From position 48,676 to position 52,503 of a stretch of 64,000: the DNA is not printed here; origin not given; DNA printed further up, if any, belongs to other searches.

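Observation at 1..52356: Two diverged paralogs of a RecB-nuclease/SF1B-helicase (DNA2/Nhi-like) protein about 46 kb apart on opposite strands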

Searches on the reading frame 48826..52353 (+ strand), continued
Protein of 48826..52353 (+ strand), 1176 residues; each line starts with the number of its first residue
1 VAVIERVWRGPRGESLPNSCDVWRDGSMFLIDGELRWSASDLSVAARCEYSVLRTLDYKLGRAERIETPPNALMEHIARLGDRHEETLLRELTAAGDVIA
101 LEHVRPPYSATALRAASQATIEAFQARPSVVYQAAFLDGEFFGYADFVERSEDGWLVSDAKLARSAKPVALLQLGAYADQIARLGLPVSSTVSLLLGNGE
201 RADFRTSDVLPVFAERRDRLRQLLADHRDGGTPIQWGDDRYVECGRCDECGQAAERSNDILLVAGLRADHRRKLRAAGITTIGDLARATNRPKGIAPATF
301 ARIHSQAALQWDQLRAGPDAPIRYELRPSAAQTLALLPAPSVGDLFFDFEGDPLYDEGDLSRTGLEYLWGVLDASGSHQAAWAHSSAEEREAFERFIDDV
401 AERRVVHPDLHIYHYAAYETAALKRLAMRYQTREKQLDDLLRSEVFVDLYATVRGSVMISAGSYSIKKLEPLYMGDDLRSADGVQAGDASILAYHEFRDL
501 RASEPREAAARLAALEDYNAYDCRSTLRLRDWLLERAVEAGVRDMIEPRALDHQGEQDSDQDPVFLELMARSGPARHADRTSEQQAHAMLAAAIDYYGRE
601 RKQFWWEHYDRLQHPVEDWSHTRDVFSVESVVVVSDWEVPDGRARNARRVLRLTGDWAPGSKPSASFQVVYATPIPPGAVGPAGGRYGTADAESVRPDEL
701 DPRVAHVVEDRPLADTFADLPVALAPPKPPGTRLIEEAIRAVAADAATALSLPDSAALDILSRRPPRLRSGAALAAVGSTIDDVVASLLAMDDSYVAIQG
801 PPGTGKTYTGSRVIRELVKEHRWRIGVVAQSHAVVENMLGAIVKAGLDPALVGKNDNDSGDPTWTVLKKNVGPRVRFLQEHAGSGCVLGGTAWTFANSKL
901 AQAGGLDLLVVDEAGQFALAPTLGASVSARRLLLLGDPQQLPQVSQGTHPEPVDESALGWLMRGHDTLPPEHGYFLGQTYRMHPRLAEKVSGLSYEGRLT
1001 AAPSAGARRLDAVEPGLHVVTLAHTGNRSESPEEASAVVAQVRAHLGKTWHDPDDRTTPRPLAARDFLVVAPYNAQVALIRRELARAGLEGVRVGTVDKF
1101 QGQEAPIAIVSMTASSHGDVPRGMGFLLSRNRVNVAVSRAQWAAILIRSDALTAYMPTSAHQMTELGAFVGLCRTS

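Call 46: find_related_loci(query=P0001, collection=metagenome_contigs, flank=10000)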
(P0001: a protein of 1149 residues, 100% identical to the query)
Query P0001 (1149 aa) in metagenome_contigs; peptide patterns used: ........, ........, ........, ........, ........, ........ (x = any residue, [..] = any of these).
600 stretches matched a pattern (row limit reached: there are more); 561 encode a relative of the query (tblastn E <= 1e-3); the best 80 are kept; 80 distinct loci.
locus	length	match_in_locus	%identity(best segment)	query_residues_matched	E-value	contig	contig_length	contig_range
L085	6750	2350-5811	61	1-1146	0e+0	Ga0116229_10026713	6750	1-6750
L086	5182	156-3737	54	1-1146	0e+0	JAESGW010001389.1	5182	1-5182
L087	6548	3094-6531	50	1-1149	0e+0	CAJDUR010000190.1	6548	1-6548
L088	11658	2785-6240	50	1-1146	0e+0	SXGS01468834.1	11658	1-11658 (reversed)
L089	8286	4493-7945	49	1-1146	0e+0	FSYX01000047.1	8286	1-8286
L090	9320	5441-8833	48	1-1145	0e+0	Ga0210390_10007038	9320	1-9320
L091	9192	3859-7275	49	1-1146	0e+0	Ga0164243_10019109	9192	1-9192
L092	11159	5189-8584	47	1-1148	0e+0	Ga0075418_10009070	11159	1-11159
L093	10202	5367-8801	49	1-1145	0e+0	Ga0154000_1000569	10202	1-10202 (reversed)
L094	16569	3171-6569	48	1-1145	0e+0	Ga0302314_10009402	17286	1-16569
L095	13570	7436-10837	48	1-1149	0e+0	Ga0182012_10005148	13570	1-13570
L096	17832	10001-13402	47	1-1149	0e+0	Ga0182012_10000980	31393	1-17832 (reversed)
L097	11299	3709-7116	48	1-1148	0e+0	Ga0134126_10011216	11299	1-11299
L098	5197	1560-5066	48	1-1147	0e+0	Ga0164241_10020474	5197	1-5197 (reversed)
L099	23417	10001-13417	47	1-1148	0e+0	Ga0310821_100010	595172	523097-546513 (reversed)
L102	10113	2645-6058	48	1-1149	0e+0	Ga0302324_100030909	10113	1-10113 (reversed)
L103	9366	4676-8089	48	1-1149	0e+0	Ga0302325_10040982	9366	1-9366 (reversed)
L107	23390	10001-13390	48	5-1145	0e+0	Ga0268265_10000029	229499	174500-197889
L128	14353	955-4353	47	1-1149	0e+0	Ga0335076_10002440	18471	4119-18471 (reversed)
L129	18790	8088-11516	47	1-1149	0e+0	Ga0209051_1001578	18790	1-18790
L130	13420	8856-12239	48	10-1149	0e+0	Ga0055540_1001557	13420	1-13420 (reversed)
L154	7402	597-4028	47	1-1149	0e+0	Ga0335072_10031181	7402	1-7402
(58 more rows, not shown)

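Call 50: search_protein_families(library=pfam, proteins=[L107:279-1643:+, L107:2067-3302:+, L107:3305-3877:+, L107:6389-7522:-, L107:7522-9261:-, L107:9233-9922:+, L107:13432-14787:+, L107:14796-17246:-, L107:17386-18693:-, L107:18795-19550:+], max_evalue=0.001)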
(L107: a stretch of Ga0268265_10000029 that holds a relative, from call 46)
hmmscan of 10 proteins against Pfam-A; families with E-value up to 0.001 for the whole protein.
L107:279-1643:+ (455 aa): 2 families
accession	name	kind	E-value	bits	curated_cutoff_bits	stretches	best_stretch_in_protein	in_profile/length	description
PF02913.24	FAD-oxidase_C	-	9.6e-69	232.3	21.2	1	220-452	6-246/248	FAD linked oxidases, C-terminal domain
PF01565.28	FAD_binding_4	-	1.5e-43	148.2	26.4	1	43-179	3-139/139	FAD binding domain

L107:2067-3302:+ (412 aa): 1 family
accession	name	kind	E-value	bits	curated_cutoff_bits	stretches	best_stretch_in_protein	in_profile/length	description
PF00067.27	p450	-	9.4e-15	54.8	22.8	1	285-382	325-431/462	Cytochrome P450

L107:3305-3877:+ (191 aa): 2 families
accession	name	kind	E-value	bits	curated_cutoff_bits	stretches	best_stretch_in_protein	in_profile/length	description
PF00440.29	TetR_N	-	2e-15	56.7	24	1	18-63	1-46/47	Bacterial regulatory proteins, tetR family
PF02796.21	HTH_7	-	2.3e-05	24.9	23.8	1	23-55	12-43/45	Helix-turn-helix domain of resolvase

L107:6389-7522:- (378 aa): 1 family
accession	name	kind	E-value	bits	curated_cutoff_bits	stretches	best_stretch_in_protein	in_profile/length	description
PF01757.29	Acyl_transf_3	-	3.7e-30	105.6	31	1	22-371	2-325/326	Acyltransferase domain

L107:7522-9261:- (580 aa): 5 families
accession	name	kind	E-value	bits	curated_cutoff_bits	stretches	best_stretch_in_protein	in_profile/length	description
PF00270.35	DEAD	-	1.2e-49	168.7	26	1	38-202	2-165/167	DEAD/DEAH box helicase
PF00271.37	Helicase_C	-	2.2e-31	108.8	23.5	1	239-347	2-110/110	Helicase conserved C-terminal domain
PF25399.1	DeaD_dimer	-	2.7e-22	79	23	1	381-446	1-66/67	RNA helicase DeaD dimerization domain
PF03880.21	DbpA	-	9.4e-21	74.1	25.6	1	477-547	1-71/72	DbpA RNA binding domain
PF04851.21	ResIII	-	4.2e-06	27.2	22.5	1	58-198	31-163/164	Type III restriction enzyme, res subunit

L107:9233-9922:+ (230 aa): 1 family
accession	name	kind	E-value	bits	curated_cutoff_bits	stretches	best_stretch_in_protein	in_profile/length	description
PF14041.11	Lipoprotein_21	-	2.8e-15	56.6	25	1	142-220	2-86/87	LppP/LprE lipoprotein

L107:13432-14787:+ (452 aa): 2 families
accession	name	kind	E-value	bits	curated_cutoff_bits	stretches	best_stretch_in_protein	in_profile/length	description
PF02913.24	FAD-oxidase_C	-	3.6e-55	187.8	21.2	1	215-448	1-246/248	FAD linked oxidases, C-terminal domain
PF01565.28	FAD_binding_4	-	7.5e-34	116.8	26.4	1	41-177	2-137/139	FAD binding domain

L107:14796-17246:- (817 aa): 3 families
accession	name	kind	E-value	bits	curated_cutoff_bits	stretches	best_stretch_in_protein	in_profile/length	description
PF07690.21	MFS_1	-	2.6e-55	188.2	33.4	1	45-435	2-346/347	Major Facilitator Superfamily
PF00083.30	Sugar_tr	-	1.8e-09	37.4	22.3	1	75-212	47-188/452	Sugar (and other) transporter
PF03209.21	PUCC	-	8.5e-06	25.5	21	1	106-190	276-363/401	PUCC protein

L107:17386-18693:- (436 aa): 2 families
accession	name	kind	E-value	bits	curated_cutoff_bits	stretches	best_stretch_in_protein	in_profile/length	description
PF07690.21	MFS_1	-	1.4e-38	133.2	33.4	1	43-386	3-347/347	Major Facilitator Superfamily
PF00083.30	Sugar_tr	-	3.4e-10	39.8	22.3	1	69-214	44-194/452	Sugar (and other) transporter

L107:18795-19550:+ (252 aa): 0 families

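Call 57: list_cluster_members(proteins=[P0001, P0121])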
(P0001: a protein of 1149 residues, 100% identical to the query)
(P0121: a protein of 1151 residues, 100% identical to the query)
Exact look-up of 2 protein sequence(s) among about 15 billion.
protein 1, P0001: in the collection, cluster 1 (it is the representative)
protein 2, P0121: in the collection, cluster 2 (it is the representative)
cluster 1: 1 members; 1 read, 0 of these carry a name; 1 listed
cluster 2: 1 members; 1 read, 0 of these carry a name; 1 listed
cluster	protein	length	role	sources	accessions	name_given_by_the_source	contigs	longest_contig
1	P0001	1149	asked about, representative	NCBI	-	-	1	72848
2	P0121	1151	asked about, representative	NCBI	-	-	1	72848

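Call 69: find_encoding_contigs(protein=P0026, flank=10000, max_places=1)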
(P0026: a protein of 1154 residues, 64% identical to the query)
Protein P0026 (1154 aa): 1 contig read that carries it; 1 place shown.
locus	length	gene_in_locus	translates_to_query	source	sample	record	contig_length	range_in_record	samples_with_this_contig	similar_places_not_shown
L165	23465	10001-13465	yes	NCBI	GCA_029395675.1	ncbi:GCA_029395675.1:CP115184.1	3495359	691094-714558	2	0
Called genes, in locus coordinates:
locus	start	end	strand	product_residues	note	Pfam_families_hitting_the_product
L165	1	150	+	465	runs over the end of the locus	-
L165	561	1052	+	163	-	-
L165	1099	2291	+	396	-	PF01527:HTH_Tnp_1, PF13518:HTH_28 (faint), PF13384:HTH_23 (faint), PF00665:rve, PF13683:rve_3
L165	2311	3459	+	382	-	-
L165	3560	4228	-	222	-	PF19827:DUF6308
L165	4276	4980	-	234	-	PF21906:WHD_NrtR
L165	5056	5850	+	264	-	PF22552:TY-Chap3 (faint), PF22551:TY-Chap1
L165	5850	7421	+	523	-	PF03747:ADP_ribosyl_GH, PF00782:DSPc (weak)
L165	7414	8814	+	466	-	-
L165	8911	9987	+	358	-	-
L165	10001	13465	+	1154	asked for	PF13482:RNase_H_2, PF13086:AAA_11 (weak), PF13245:AAA_19 (weak), PF13604:AAA_30, PF13087:AAA_12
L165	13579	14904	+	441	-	PF02086:MethyltransfD12 (weak)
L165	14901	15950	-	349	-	-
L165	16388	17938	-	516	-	PF01555:N6_N4_Mtase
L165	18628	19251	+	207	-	PF02190:LON_substr_bdg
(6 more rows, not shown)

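Call 70: find_encoding_contigs(protein=P0077, flank=10000, max_places=1)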
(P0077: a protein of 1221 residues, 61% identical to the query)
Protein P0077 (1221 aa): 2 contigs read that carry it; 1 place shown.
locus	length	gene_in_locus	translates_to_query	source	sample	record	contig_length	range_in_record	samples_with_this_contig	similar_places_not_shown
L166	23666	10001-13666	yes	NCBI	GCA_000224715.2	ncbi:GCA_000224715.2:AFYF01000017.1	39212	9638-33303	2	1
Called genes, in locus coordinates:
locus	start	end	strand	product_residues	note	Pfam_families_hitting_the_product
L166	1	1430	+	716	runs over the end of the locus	PF02897:Peptidase_S9_N, PF00326:Peptidase_S9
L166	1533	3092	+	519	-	PF00171:Aldedh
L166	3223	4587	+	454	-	PF00202:Aminotran_3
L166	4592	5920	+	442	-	PF00202:Aminotran_3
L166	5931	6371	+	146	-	PF11969:DcpS_C, PF01230:HIT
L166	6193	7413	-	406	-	PF00535:Glycos_transf_2, PF04138:GtrA_DPMS_TM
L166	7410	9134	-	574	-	-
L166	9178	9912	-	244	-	PF00520:Ion_trans, PF07885:Ion_trans_2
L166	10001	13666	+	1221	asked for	PF13482:RNase_H_2, PF13245:AAA_19 (faint), PF13604:AAA_30, PF13086:AAA_11 (weak), PF13087:AAA_12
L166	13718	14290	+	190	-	-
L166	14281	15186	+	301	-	PF01040:UbiA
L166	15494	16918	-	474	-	PF03951:Gln-synt_N, PF00120:Gln-synt_C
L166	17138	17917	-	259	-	PF13829:DUF4191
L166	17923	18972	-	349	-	PF16881:LIAS_N (weak), PF04055:Radical_SAM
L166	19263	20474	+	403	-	PF20706:GT4-conflict, PF13439:Glyco_transf_4, PF13579:Glyco_trans_4_4, PF00534:Glycos_transf_1, PF13692:Glyco_trans_1_4, PF13524:Glyco_trans_1_2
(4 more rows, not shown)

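Call 71: find_encoding_contigs(protein=P0005, flank=10000, max_places=1)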
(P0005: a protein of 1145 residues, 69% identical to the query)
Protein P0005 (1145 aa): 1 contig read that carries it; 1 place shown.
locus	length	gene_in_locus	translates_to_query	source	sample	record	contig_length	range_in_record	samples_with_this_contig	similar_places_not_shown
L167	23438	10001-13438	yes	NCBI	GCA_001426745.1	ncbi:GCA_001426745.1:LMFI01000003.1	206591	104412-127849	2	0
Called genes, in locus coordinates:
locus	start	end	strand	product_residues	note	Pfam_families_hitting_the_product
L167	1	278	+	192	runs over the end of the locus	PF01872:RibD_C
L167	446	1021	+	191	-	PF01872:RibD_C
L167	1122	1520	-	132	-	-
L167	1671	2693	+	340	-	PF00296:Bac_luciferase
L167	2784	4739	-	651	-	-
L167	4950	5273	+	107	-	-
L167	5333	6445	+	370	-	PF13493:DUF4118, PF00512:HisKA, PF02518:HATPase_c, PF13581:HATPase_c_2 (faint)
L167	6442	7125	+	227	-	PF00072:Response_reg, PF00486:Trans_reg_C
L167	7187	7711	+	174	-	-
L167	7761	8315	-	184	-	PF09990:DUF2231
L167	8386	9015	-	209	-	PF05724:TPMT, PF13489:Methyltransf_23, PF03848:TehB (weak), PF13847:Methyltransf_31 (weak), PF08241:Methyltransf_11, PF08242:Methyltransf_12, PF13649:Methyltransf_25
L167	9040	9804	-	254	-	PF13845:Septum_form (weak)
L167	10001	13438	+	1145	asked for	PF13482:RNase_H_2, PF13245:AAA_19 (weak), PF13604:AAA_30, PF13086:AAA_11 (weak), PF13087:AAA_12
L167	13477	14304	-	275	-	PF12796:Ank_2, PF13606:Ank_3 (faint), PF13857:Ank_5 (faint), PF00023:Ank (weak), PF12796:Ank_2, PF13637:Ank_4 (weak)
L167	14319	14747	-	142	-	PF02580:Tyr_Deacylase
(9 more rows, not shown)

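Call 72: find_encoding_contigs(protein=P0022, flank=10000, max_places=1)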
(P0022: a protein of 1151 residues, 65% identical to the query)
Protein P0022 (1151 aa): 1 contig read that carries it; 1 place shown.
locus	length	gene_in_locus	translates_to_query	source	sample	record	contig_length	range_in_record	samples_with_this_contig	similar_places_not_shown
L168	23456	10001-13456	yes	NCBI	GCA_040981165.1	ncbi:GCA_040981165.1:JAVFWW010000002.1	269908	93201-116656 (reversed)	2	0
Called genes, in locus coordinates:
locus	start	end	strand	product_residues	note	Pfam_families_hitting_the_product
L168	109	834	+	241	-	PF14808:TMEM164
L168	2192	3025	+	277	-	-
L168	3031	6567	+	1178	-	PF12770:CHAT, PF01364:Peptidase_C25 (weak)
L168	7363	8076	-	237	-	-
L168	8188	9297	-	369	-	-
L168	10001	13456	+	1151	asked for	PF13482:RNase_H_2, PF13086:AAA_11 (faint), PF13245:AAA_19 (weak), PF13604:AAA_30, PF13087:AAA_12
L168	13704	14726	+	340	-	-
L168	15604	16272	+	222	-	-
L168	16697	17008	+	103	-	PF01329:Pterin_4a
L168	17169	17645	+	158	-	-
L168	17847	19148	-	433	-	PF01936:NYN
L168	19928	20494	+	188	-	-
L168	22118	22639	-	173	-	-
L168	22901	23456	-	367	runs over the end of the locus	-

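Call 79: search_protein_families(library=padloc, proteins=[P0001], max_evalue=10)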
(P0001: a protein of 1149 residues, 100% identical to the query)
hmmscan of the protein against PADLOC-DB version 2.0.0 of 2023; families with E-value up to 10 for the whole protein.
P0001 (1149 aa): 9 families
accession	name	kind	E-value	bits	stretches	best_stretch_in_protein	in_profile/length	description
PDLC03920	MkoA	-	1.7e-44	150.4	2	857-1120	769-1073/1112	-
PDLC03921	MkoA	-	8.6e-30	101.2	2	879-1115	1297-1559/1607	-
PDLC03924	MkoC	-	8.5e-25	85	3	1041-1116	861-937/1136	-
PDLC02895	DpdJ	-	3.4e-11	38.7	1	875-1137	189-468/2112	DpdJ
PDLC05009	PDC-S37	-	1.7e-08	30.8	3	879-915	938-974/1550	-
PDLC04140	mad8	-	0.011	13.3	1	751-793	7-54/314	mads_8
PDLC02194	Hhe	-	0.019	10.1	1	879-918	1381-1420/1911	-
PDLC05065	PDC-S68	-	0.024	10.4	1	874-920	699-748/1221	-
PDLC05064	PDC-S68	-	0.11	8.1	1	899-920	806-827/1273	-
